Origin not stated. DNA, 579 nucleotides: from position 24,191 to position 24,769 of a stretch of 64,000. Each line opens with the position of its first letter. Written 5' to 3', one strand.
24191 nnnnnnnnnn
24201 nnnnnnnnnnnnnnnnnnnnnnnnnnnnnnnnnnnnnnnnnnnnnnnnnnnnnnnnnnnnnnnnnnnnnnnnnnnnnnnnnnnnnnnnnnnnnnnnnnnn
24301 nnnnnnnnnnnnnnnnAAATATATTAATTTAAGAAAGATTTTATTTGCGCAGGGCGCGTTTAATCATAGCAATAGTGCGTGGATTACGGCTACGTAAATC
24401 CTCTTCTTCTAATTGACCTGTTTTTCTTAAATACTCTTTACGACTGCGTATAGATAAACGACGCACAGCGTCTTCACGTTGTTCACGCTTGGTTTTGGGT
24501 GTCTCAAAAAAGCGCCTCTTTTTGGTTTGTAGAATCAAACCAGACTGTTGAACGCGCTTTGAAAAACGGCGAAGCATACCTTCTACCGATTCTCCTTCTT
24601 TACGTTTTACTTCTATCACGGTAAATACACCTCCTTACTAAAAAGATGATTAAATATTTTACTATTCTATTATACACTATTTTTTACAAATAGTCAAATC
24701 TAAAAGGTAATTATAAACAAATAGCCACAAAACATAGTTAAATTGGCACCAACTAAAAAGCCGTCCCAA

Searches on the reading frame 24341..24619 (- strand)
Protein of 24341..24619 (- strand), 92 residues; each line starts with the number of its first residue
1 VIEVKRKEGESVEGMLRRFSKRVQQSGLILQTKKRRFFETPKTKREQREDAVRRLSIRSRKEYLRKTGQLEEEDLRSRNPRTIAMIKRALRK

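Call 8: search_protein_families(library=pfam, proteins=[window:24341-24619:-], max_evalue=0.01)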
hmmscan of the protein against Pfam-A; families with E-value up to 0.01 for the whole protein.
window:24341-24619:- (92 aa): 1 family
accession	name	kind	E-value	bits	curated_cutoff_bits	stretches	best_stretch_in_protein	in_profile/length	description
PF01165.25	Ribosomal_S21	-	2.2e-10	40.5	27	1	3-54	1-52/55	Ribosomal protein S21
